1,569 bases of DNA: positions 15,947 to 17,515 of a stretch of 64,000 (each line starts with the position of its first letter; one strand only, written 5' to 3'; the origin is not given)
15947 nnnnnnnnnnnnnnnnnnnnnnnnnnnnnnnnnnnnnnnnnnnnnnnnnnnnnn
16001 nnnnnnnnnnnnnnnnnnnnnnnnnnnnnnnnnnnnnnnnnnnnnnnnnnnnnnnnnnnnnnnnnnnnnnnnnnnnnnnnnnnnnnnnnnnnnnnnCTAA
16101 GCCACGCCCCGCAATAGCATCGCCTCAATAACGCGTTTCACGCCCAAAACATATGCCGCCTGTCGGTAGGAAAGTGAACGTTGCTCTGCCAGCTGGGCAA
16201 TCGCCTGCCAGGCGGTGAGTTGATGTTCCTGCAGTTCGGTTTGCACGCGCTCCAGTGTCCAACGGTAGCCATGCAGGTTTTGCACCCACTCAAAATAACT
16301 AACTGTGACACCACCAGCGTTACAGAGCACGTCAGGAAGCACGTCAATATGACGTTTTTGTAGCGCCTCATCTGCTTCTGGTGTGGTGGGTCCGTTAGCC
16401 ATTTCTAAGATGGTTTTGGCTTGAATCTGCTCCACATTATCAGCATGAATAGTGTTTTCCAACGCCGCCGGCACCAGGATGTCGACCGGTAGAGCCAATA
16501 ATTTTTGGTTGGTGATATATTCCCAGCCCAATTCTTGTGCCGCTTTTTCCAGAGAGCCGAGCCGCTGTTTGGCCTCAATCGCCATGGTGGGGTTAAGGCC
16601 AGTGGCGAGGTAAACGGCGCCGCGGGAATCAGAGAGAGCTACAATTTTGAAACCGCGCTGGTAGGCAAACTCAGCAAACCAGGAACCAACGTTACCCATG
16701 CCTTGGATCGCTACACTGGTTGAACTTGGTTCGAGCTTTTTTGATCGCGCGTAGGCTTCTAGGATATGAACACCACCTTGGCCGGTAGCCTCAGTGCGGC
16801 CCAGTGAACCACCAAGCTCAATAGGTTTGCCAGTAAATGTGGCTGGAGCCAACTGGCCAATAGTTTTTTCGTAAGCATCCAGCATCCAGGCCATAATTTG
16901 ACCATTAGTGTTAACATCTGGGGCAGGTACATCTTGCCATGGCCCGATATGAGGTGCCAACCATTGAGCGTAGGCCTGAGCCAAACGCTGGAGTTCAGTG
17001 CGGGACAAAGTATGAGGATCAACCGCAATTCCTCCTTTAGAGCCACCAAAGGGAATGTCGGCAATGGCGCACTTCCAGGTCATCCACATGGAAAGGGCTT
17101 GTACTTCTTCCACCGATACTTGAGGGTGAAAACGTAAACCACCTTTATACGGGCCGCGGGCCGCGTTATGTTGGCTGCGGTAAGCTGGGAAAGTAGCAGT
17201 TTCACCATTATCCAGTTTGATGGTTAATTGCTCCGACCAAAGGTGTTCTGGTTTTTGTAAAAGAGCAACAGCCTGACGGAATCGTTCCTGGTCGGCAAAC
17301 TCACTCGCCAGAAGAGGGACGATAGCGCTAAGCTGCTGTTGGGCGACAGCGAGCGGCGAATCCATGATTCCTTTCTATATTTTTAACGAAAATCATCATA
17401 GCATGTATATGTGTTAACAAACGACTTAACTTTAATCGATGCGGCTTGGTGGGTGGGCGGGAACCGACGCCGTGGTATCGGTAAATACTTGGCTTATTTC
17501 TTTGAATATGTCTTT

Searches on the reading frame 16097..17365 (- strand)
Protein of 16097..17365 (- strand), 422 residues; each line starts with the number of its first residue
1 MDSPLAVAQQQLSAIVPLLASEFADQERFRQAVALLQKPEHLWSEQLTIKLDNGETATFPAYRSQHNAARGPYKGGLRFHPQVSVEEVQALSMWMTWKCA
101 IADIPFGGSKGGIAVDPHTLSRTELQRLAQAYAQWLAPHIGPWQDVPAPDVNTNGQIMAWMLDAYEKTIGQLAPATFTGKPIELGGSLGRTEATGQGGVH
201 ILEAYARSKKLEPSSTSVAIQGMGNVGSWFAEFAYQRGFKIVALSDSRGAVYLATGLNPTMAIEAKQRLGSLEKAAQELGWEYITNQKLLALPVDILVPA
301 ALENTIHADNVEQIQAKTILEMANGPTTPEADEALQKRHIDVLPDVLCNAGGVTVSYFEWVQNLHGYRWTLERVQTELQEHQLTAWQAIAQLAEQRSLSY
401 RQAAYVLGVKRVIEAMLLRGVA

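Call 12: find_related_loci(query=window:16097-17365:-, collection=genome_contigs, flank=10000)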
Query window:16097-17365:- (422 aa) in genome_contigs; peptide patterns used: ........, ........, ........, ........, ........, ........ (x = any residue, [..] = any of these).
600 stretches matched a pattern (row limit reached: there are more); 599 encode a relative of the query (tblastn E <= 1e-3); the best 80 are kept; 80 distinct loci.
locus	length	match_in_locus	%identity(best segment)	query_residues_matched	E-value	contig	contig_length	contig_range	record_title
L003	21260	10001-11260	71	1-420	0e+0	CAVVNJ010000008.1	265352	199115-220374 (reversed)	MAG: Candidatus Woesebacteria bacterium isolate MFD05674.bin.2.125 genome assembly, contig: contig_20830, whole genome s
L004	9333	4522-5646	52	36-420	5e-134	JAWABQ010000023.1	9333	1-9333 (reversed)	MAG: Candidatus Woesearchaeota archaeon isolate JZ-4_201808_bins_194 JZ-4_201808_bins_194_scaffold_23, whole genome shot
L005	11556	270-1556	50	1-420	2e-131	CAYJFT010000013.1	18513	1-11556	MAG TPA_asm: uncultured Pseudomonadales bacterium isolate ERP123703_co1_72 genome assembly, contig: NODE_3096_length_185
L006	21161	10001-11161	51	33-420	7e-131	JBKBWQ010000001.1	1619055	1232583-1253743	MAG: Candidatus Gracilibacteria bacterium isolate 21I_056.bin.38 NODE_1_length_1619055_cov_5.072172, whole genome shotgu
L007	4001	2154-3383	50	26-420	3e-129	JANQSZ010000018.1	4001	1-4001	MAG: Candidatus Nanoarchaeia archaeon isolate IP29b_bin.165 k99_109746, whole genome shotgun sequence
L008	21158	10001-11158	49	31-420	2e-125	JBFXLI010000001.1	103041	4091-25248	MAG: Candidatus Woesearchaeota archaeon isolate CA_2019_TPIn_95 NODE_725_length_103041_cov_9.820044_TPIn, whole genome s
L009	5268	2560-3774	46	1-416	1e-125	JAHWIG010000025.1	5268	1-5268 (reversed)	MAG: Candidatus Woesearchaeota archaeon isolate Yap5000.bin1.9 contig_10901, whole genome shotgun sequence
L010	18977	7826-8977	49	34-420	2e-122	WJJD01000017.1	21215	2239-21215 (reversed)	MAG: Candidatus Woesearchaeota archaeon isolate Bin_274 k141_251177, whole genome shotgun sequence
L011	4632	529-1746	47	31-420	5e-123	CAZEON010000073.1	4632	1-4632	MAG TPA_asm: uncultured Candidatus Peribacteria bacterium isolate binchicken_co181_617 genome assembly, contig: NODE_430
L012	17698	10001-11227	46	3-420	2e-121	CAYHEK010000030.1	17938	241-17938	MAG TPA_asm: uncultured Thermotogae bacterium isolate ERP119294_co4_459 genome assembly, contig: NODE_2893_length_17938_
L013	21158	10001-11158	49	35-421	2e-121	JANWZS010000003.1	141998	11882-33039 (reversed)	MAG: Candidatus Nitrosocaldus sp. isolate SKYG19 NODE_3_length_141998_cov_5.086104, whole genome shotgun sequence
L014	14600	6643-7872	46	3-421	6e-121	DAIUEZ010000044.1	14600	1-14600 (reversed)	MAG TPA_asm: Nitrososphaera sp. isolate CTOTU29107 NODE_50_length_14600_cov_5.985493, whole genome shotgun sequence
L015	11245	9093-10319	48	3-420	5e-121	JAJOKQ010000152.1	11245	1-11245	MAG: Clostridiales bacterium isolate MAG-1138 c_000000000097, whole genome shotgun sequence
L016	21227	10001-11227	45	3-421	1e-120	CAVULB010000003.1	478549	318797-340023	MAG: Candidatus Acidoferrales bacterium isolate MFD01716.bin.1.127 genome assembly, contig: contig_34647, whole genome s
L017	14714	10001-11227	44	3-420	1e-120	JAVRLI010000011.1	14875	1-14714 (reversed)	MAG: Thermoplasmatota archaeon isolate TVZ.SD19.224 Thermoplasmatota_4_MX3.84_1134_14952_8.848094, whole genome shotgun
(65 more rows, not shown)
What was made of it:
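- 16097..17365 (-): Glutamate dehydrogenase (gdh), convergent; right boundary of the youngest layer and probably itself an older acquisition. 71% identical to L003; the next best hits, at 44-52%, are scattered over archaea and many bacterial phyla (call 12).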

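Call 66: search_protein_families(library=pfam, proteins=[L003:11276-12118:-, L003:12147-12446:-, L003:12476-12754:-, L003:12829-14289:+, L003:14313-14609:+, L003:14648-15412:-], max_evalue=0.1)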
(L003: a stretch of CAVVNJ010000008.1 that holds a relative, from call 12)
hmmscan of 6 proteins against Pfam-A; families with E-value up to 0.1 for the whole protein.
L003:11276-12118:- (280 aa): 0 families

L003:12147-12446:- (99 aa): 1 family
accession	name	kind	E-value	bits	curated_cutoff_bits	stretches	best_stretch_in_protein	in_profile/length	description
PF24309.1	IMEF_Flp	-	0.08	13.2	27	1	20-80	45-106/135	IMEF cargo Flp protein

L003:12476-12754:- (92 aa): 0 families

L003:12829-14289:+ (486 aa): 0 families

L003:14313-14609:+ (98 aa): 0 families

L003:14648-15412:- (254 aa): 0 families
